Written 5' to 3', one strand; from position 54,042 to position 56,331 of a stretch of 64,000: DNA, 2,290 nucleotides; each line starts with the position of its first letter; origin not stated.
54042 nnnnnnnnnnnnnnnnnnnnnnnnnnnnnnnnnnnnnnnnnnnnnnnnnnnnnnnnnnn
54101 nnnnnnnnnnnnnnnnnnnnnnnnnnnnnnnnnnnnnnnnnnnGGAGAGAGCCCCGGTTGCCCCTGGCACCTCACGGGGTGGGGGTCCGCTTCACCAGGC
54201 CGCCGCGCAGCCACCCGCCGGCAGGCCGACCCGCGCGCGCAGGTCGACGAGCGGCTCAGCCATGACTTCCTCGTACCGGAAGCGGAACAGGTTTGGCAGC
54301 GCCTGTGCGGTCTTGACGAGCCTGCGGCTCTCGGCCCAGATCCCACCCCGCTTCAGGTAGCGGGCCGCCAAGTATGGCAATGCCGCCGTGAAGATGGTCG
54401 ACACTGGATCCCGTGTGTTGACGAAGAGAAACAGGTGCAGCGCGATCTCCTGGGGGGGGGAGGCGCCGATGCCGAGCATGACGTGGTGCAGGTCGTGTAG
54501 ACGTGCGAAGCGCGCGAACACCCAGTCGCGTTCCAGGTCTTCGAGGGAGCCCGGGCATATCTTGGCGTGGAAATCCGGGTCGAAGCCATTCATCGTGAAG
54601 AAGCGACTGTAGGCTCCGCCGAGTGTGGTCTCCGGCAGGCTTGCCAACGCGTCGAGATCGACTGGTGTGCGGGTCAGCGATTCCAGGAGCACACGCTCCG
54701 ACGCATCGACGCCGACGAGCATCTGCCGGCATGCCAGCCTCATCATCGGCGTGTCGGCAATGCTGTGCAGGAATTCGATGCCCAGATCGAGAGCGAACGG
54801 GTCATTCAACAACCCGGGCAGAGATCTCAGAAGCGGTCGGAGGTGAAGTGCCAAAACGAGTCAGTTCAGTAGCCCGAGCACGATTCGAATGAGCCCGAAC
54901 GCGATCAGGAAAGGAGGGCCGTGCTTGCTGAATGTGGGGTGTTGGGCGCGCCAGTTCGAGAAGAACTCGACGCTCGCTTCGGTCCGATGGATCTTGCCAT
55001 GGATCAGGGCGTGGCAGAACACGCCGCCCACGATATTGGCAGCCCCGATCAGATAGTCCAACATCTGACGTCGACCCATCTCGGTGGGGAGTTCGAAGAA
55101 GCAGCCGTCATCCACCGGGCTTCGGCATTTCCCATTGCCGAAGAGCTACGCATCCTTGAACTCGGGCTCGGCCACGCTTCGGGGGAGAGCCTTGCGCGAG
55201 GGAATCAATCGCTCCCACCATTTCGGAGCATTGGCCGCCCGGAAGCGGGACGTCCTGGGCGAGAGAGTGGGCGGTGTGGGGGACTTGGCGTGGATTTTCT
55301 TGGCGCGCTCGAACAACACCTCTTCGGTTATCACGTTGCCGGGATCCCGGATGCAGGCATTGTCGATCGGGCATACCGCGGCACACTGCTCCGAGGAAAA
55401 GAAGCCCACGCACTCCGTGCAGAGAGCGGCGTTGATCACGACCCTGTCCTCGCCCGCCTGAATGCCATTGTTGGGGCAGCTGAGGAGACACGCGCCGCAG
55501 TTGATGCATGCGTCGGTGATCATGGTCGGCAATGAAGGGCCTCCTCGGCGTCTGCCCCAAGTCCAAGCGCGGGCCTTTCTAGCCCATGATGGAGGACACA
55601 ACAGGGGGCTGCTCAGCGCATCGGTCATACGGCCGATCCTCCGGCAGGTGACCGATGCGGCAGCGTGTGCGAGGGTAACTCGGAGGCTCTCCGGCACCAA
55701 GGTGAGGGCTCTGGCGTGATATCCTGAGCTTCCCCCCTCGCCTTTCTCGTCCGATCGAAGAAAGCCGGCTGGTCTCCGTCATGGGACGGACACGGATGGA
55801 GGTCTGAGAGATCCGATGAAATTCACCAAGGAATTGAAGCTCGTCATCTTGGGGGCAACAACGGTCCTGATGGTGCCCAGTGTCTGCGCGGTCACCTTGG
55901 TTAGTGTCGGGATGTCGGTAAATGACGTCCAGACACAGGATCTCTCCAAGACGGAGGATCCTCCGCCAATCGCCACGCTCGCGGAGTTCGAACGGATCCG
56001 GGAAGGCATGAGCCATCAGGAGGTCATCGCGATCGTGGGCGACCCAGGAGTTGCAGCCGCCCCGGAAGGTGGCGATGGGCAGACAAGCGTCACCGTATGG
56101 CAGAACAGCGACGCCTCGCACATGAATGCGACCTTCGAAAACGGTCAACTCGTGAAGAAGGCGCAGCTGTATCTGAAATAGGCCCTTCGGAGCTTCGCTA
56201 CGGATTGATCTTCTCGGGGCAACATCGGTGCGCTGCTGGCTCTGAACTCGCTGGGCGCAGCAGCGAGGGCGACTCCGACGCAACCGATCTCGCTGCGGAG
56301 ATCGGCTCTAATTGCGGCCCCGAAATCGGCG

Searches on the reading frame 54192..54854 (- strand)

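Call 58: search_protein_families(library=pfam, proteins=[window:54192-54854:-], max_evalue=0.0001)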
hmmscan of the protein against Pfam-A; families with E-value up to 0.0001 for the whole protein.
window:54192-54854:- (220 aa): 1 family
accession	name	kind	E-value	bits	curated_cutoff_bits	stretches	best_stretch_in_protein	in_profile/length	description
PF05019.18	Coq4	-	1.1e-18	67.8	22.9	1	54-211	60-217/221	Coenzyme Q (ubiquinone) biosynthesis protein Coq4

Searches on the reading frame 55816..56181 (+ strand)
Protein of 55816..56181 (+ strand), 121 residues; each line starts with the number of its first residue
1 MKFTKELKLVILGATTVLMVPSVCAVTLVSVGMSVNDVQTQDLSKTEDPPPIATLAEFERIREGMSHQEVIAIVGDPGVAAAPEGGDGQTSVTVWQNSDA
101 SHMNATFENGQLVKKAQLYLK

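Call 59: search_protein_families(library=pfam, proteins=[window:55816-56181:+], max_evalue=0.0001)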
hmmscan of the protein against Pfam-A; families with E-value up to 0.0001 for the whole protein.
window:55816-56181:+ (121 aa): 2 families
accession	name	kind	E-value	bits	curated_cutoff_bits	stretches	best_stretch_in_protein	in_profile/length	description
PF12978.13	DUF3862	-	1.4e-06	28.8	25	1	54-118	88-157/159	Domain of Unknown Function with PDB structure (DUF3862)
PF07467.17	BLIP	-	1e-05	26.6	26.7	0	55-118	2-65/123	Beta-lactamase inhibitor (BLIP)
